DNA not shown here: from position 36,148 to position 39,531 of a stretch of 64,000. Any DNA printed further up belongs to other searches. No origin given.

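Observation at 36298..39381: Single open frame fusing an O-antigen-ligase/polymerase-like module to a complete WbaP-type phosphoglycosyl transferase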

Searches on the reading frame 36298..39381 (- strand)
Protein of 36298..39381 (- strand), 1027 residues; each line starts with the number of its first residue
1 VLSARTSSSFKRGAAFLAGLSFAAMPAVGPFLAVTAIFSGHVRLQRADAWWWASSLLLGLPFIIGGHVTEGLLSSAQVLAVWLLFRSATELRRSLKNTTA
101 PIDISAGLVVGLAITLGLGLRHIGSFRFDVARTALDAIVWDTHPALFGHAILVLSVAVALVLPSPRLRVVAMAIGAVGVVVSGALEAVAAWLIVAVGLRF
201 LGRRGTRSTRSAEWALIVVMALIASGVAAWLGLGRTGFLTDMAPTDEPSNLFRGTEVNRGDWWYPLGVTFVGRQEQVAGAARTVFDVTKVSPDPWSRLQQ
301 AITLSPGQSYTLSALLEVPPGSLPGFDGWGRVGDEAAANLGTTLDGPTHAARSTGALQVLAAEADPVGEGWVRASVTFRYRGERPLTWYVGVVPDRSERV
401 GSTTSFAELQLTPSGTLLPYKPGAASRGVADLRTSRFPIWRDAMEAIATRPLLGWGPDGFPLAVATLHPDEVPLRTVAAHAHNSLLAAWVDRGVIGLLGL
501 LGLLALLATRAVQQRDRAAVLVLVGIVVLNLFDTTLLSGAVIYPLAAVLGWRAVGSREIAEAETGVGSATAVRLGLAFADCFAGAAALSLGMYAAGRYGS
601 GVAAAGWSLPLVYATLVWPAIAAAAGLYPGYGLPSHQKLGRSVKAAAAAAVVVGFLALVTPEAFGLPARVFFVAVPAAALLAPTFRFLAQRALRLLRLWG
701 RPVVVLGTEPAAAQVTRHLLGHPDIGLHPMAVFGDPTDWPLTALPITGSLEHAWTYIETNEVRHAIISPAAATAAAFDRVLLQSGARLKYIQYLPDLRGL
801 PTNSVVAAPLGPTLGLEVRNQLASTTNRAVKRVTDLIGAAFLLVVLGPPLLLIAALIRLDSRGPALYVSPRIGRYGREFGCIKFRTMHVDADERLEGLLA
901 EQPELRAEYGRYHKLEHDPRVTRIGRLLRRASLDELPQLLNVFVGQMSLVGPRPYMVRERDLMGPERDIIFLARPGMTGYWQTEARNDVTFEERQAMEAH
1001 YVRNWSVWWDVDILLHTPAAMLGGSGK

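Call 3: search_protein_families(library=pfam, proteins=[window:36298-39381:-], max_evalue=0.1)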
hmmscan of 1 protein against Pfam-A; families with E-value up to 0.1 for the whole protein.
window:36298-39381:- (1027 aa): 2 families
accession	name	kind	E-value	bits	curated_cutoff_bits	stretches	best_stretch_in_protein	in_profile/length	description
PF02397.22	Bac_transf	-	3.3e-57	193.3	27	1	831-1022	1-178/179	Bacterial sugar transferase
PF04932.20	Wzy_C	-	8.2e-11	42.3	31.7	1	427-500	75-148/149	O-Antigen ligase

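Call 4: search_protein_families(library=ncbifam, proteins=[window:36298-39381:-], max_evalue=0.1)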
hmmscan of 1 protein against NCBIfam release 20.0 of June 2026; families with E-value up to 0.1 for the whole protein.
window:36298-39381:- (1027 aa): 12 families
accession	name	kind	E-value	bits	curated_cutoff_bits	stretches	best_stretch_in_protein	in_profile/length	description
TIGR03022.1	WbaP_sugtrans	subfamily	5.8e-119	398.3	403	1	576-1026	1-454/456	undecaprenyl-phosphate galactose phosphotransferase WbaP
TIGR03025.1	EPS_sugtrans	subfamily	4.5e-97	326.1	295.55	1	605-1025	27-442/445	exopolysaccharide biosynthesis polyprenyl glycosylphosphotransferase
TIGR03023.1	WcaJ_sugtrans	equivalog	3.3e-70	237.6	410.75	1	609-1022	33-447/453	undecaprenyl-phosphate glucose phosphotransferase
NF011751.0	PRK15204.1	equivalog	4.3e-63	213.5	907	1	656-1022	102-470/476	undecaprenyl-phosphate galactose phosphotransferase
NF052601.1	undeca_RfbP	equivalog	7.2e-63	212.1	330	1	821-1019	35-233/244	undecaprenyl-phosphate galactose phosphotransferase family protein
NF041877.1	EPS_EpsZ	equivalog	5e-45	154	800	1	827-1026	262-457/459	exopolysaccharide biosynthesis polyisoprenyl-phosphate hexose-1-phosphate transferase EpsZ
TIGR03013.1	EpsB_2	subfamily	1.9e-34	119.5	393.35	1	825-1025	249-440/443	TIGR03013 family XrtA/PEP-CTERM system glycosyltransferase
NF007518.0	PRK10124.1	equivalog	2.6e-33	115.5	684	1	693-1017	137-453/464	undecaprenyl-phosphate glucose phosphotransferase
NF050817.1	PolSacchBiosHfsE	equivalog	3.2e-26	92.1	750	1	628-1023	65-461/467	polysaccharide biosynthesis protein HfsE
NF045514.1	glycotran_HepC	equivalog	1.3e-23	83.5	140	1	822-957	108-214/220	heterocyst development glycosyltransferase HepC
NF048003.1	GTA_spike_fiber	domain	0.00042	20.9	36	1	263-415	21-165/182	phage head spike fiber domain-containing protein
NF058641.1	TfpM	equivalog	0.012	14.7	600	1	435-548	246-345/421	O-linking oligosaccharyltransferase TfpM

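Call 6: find_homologous_proteins(query=window:36298-39381:-, max_evalue=1e-10)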
Query window:36298-39381:- (1027 aa): 122 proteins with E <= 1e-10 among 8000 candidates; the best 120 are listed.
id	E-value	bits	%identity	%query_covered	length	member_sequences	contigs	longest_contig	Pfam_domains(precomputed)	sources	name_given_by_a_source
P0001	0.0e+0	2043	91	100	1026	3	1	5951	PF02397.23,PF04932.21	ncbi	-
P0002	0.0e+0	1661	72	99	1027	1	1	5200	PF02397.23,PF04932.21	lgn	-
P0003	0.0e+0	1610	70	99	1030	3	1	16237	PF02397.23,PF04932.21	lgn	-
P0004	0.0e+0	1602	70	100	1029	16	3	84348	PF02397.23,PF04932.21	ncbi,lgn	-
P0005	0.0e+0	1592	70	99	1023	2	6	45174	PF02397.23,PF04932.21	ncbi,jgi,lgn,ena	-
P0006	0.0e+0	1591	70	100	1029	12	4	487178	PF02397.23,PF04932.21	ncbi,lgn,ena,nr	ncbi:MAG: exopolysaccharide biosynthesis polyprenyl glycosylphosphotransferase [Trueperaceae bacteri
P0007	0.0e+0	1587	68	99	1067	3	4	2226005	PF02397.23,PF04932.21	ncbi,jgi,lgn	jgi:Undecaprenyl-phosphate galactose phosphotransferase WbaP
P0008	0.0e+0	1586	68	99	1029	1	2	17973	PF02397.23,PF04932.21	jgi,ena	-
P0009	0.0e+0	1569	69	99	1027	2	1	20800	PF13727.13,PF02397.23,PF04932.21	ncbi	-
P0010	0.0e+0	1566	70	99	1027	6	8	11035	PF02397.23,PF04932.21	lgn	-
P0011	0.0e+0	1560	68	99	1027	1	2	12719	PF02397.23,PF04932.21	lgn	-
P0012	0.0e+0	1539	66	100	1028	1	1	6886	PF02397.23,PF04932.21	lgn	-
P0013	0.0e+0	1537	68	100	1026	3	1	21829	PF02397.23,PF04932.21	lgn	-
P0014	0.0e+0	1522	66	100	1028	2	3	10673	PF02397.23,PF04932.21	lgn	-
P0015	0.0e+0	1522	69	98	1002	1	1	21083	PF02397.23,PF04932.21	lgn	-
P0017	0.0e+0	1520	66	100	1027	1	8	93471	PF02397.23,PF04932.21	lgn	-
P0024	0.0e+0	1481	65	99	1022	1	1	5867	PF02397.23,PF04932.21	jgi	jgi:Undecaprenyl-phosphate galactose phosphotransferase WbaP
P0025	0.0e+0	1477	65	99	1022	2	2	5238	PF02397.23,PF04932.21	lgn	-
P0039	0.0e+0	1281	59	99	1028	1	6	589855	PF02397.23,PF04932.21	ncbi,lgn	-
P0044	0.0e+0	1261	58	99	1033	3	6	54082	PF13727.13,PF02397.23,PF04932.21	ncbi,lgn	-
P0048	0.0e+0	1252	58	100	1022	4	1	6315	PF02397.23,PF04932.21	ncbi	-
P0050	0.0e+0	1251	58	100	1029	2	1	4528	PF13727.13,PF02397.23,PF04932.21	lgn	-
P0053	0.0e+0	1238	57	100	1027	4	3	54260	PF02397.23,PF04932.21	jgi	jgi:Undecaprenyl-phosphate galactose phosphotransferase WbaP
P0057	0.0e+0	1228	57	99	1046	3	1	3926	PF13727.13,PF02397.23,PF04932.21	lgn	-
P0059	0.0e+0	1224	58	100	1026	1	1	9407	PF02397.23,PF04932.21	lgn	-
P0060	0.0e+0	1223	58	99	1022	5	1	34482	PF02397.23,PF04932.21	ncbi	-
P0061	0.0e+0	1220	56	99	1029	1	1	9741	PF13727.13,PF02397.23,PF04932.21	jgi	jgi:Undecaprenyl-phosphate galactose phosphotransferase WbaP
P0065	0.0e+0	1209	57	100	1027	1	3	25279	PF02397.23,PF04932.21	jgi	jgi:Undecaprenyl-phosphate galactose phosphotransferase WbaP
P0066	0.0e+0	1200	57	100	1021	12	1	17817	PF13727.13,PF02397.23,PF04932.21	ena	-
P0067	0.0e+0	1196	56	98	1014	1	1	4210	PF13727.13,PF02397.23,PF04932.21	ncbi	-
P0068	0.0e+0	1196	56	99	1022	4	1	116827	PF02397.23,PF04932.21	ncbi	-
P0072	0.0e+0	1182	55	100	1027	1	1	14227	PF02397.23,PF04932.21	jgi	jgi:Undecaprenyl-phosphate galactose phosphotransferase WbaP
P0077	0.0e+0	1158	55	99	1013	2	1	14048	PF13727.13,PF02397.23,PF04932.21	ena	-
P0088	0.0e+0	1078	53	100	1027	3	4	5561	PF02397.23,PF04932.21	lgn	-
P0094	0.0e+0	1042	50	99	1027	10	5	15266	PF02397.23,PF04932.21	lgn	-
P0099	7.5e-297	1006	50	99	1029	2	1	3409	PF13727.13,PF02397.23,PF04932.21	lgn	-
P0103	3.0e-281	954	47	100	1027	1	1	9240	PF02397.23,PF04932.21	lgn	-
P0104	1.4e-280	952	49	99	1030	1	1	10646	PF13727.13,PF02397.23,PF04932.21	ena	-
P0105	2.8e-276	938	55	83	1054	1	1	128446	PF04932.21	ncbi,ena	-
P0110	7.6e-219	747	43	99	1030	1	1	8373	PF13727.13,PF02397.23,PF04932.21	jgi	jgi:Undecaprenyl-phosphate galactose phosphotransferase WbaP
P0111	1.7e-214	733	41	99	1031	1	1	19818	PF13727.13,PF02397.23,PF04932.21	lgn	-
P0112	1.1e-208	714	40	99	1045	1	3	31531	PF13727.13,PF02397.23,PF04932.21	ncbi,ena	-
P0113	3.8e-207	709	40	98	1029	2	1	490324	PF13727.13,PF02397.23,PF04932.21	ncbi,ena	-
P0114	1.3e-198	681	40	99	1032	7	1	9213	PF13727.13,PF02397.23,PF04932.21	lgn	-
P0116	9.3e-171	588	52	56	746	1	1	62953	PF04932.21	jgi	jgi:hypothetical protein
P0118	2.8e-132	461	40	54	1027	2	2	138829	PF02397.23,PF04932.21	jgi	jgi:lipopolysaccharide/colanic/teichoic acid biosynthesis glycosyltransferase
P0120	3.3e-88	315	35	69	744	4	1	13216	PF04932.21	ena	-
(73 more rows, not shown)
